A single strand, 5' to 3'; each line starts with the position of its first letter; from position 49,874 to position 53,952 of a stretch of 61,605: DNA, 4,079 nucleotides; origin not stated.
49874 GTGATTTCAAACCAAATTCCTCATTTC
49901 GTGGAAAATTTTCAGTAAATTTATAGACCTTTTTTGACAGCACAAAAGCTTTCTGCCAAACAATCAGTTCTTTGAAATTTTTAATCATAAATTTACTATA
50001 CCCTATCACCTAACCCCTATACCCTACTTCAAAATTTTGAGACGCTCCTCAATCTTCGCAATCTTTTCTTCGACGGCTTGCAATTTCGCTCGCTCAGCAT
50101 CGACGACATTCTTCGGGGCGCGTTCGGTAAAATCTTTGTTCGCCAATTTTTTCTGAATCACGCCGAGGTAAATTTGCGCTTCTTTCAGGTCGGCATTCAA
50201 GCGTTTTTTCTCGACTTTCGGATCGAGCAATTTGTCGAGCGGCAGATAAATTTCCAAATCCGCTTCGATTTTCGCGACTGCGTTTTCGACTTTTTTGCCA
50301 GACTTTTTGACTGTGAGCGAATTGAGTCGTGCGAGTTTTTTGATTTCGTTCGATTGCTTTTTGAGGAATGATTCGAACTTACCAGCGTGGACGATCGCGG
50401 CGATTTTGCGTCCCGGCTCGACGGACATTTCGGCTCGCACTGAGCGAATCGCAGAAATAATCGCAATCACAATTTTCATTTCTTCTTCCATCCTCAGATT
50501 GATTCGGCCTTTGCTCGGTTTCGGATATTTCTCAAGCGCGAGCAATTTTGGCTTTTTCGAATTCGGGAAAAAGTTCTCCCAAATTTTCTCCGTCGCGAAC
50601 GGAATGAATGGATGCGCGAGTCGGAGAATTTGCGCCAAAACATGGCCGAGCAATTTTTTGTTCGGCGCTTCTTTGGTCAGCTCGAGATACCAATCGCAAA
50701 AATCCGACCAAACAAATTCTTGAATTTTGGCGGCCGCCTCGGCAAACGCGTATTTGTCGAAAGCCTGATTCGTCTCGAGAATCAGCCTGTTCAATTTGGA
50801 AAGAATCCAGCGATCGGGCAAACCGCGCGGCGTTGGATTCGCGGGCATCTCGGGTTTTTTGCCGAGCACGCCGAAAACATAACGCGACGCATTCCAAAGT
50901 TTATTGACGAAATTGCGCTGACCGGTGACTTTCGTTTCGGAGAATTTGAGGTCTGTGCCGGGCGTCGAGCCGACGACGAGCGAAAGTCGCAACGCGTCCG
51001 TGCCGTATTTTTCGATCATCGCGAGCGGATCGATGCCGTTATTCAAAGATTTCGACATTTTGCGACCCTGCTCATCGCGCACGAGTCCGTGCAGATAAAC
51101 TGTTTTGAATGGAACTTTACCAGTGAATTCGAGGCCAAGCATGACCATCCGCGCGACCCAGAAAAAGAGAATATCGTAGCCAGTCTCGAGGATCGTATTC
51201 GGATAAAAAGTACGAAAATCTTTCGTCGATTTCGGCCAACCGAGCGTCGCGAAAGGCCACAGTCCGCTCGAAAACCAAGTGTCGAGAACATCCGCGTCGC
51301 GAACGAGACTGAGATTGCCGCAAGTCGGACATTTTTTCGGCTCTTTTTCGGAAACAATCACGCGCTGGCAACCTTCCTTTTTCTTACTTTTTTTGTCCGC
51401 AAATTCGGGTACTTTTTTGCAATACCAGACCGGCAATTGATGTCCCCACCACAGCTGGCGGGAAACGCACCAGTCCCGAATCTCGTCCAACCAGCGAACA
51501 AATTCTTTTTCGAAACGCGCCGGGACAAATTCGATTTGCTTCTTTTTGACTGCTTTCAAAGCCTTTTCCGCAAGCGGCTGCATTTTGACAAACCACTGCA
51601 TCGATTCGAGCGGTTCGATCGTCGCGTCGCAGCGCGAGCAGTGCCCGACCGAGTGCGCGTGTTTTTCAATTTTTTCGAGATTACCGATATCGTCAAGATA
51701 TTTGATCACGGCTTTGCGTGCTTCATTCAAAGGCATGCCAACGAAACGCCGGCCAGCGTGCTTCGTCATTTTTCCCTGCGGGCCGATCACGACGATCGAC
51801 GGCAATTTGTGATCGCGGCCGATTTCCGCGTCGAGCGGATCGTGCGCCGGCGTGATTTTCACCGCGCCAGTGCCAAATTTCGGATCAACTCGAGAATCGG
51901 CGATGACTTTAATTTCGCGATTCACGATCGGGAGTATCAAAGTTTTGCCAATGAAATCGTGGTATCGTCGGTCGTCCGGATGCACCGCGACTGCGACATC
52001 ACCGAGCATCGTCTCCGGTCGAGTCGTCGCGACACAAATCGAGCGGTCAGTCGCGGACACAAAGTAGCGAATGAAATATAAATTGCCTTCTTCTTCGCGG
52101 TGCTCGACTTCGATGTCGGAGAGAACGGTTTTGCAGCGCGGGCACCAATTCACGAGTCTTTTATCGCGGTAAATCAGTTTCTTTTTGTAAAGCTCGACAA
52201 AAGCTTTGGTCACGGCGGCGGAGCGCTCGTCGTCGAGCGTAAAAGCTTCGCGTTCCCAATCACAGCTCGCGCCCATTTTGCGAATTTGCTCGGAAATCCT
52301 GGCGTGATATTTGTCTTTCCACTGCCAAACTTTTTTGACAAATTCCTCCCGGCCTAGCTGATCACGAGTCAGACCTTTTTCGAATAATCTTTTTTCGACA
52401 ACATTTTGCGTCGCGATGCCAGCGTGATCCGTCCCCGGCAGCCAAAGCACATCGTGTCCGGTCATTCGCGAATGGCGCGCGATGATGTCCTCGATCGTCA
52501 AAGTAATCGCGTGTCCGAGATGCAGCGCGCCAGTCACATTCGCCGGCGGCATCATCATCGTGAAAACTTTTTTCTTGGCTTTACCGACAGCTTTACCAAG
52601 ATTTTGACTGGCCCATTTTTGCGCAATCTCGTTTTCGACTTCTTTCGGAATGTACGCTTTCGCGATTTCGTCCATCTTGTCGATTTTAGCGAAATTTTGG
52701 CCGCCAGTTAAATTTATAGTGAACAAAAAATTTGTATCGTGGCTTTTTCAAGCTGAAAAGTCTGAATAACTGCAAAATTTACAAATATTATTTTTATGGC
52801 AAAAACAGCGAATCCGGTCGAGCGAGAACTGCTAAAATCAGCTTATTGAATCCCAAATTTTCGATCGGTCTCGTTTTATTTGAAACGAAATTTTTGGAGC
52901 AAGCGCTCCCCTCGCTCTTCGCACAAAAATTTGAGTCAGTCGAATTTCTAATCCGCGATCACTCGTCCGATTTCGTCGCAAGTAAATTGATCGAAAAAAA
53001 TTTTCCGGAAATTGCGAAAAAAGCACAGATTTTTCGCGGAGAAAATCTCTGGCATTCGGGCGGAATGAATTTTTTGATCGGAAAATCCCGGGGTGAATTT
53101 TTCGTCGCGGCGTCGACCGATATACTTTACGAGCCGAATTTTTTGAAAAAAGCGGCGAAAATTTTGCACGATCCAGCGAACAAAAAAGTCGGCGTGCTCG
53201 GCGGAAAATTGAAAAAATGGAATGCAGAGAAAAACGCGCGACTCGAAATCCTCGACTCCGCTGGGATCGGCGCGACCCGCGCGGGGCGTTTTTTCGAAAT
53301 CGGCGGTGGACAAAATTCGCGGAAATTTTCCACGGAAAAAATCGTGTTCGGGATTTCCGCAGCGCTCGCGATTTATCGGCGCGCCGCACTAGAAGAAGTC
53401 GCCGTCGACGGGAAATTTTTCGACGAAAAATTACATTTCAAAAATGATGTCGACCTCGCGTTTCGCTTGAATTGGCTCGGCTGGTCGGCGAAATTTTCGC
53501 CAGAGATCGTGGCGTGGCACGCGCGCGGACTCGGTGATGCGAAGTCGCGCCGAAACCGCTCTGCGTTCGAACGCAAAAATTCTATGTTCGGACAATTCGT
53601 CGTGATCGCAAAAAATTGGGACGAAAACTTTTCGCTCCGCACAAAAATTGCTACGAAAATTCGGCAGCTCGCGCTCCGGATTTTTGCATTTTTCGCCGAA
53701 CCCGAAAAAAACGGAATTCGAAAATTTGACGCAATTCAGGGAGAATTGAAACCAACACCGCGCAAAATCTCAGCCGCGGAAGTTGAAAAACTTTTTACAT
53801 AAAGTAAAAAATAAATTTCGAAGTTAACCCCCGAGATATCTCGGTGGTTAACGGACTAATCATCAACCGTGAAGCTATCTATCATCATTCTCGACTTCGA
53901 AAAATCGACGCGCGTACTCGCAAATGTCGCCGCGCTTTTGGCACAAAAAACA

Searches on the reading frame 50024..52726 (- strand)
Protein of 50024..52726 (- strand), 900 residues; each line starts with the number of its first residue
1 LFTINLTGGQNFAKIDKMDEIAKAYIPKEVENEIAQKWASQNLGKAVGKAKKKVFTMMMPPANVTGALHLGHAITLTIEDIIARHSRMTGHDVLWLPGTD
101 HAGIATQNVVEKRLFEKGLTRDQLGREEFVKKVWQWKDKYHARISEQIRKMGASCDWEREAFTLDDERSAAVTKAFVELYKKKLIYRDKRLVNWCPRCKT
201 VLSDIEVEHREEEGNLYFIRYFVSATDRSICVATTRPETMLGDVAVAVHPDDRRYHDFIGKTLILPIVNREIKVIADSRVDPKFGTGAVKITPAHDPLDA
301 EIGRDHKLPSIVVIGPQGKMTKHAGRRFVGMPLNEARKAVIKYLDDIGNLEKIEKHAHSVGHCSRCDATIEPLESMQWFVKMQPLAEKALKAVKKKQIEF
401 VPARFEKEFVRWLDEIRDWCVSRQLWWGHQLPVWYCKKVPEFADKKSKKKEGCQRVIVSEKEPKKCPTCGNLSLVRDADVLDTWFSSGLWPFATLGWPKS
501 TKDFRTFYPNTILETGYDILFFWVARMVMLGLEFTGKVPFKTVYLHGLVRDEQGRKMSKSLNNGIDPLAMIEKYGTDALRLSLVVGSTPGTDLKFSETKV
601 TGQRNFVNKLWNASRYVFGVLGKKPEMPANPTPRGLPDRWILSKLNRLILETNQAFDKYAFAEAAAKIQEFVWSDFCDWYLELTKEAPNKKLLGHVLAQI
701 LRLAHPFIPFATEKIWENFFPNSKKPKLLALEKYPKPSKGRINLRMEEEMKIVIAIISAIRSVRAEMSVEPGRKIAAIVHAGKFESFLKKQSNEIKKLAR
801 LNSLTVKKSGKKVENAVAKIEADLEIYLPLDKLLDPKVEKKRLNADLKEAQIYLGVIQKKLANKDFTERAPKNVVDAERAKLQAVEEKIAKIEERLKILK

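Call 28: search_protein_families(library=pfam, proteins=[window:50024-52726:-], max_evalue=0.001)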
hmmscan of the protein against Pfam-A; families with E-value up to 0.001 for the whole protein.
window:50024-52726:- (900 aa): 6 families
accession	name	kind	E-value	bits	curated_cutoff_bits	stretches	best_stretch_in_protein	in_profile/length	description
PF00133.28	tRNA-synt_1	-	5.9e-145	483.6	22.7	1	34-596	2-414/414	tRNA synthetases class I (I, L, M and V)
PF08264.19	Anticodon_1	-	2.4e-38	131.8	25.1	1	638-775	1-144/148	Anticodon-binding domain of tRNA ligase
PF09334.17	tRNA-synt_1g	-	8.7e-27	94.3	20.1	3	64-208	10-136/391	tRNA synthetases class I (M)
PF10458.14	Val_tRNA-synt_C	-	1e-13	51.8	25.9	1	839-899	5-65/66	Valyl tRNA synthetase tRNA binding arm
PF13603.12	tRNA-synt_1_2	-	1.4e-06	28.4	25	1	259-322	85-148/185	Leucyl-tRNA synthetase, editing domain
PF01406.26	tRNA-synt_1e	-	9e-06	25.7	27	0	539-600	236-296/301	tRNA synthetases class I (C) catalytic domain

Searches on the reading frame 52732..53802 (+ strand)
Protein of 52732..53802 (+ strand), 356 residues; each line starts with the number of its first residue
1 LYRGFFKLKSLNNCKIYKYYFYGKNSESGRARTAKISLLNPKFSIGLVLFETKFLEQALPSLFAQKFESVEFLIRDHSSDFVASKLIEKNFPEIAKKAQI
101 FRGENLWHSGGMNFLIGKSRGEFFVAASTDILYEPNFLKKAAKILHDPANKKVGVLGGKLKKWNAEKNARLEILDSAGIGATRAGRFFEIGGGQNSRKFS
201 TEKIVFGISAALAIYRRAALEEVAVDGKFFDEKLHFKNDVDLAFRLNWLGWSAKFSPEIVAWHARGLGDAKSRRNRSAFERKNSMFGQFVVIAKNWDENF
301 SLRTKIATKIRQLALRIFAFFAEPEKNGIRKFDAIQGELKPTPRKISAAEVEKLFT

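Call 28: search_protein_families(library=pfam, proteins=[window:52732-53802:+], max_evalue=0.001)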
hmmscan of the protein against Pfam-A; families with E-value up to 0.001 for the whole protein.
window:52732-53802:+ (356 aa): 2 families
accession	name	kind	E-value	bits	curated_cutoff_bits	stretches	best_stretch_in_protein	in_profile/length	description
PF00535.33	Glycos_transf_2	-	1e-06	29.3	23.3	1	51-223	9-167/168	Glycosyl transferase family 2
PF13641.12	Glyco_tranf_2_3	-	4.2e-05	24.1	27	1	128-267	95-215/230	Glycosyltransferase like family 2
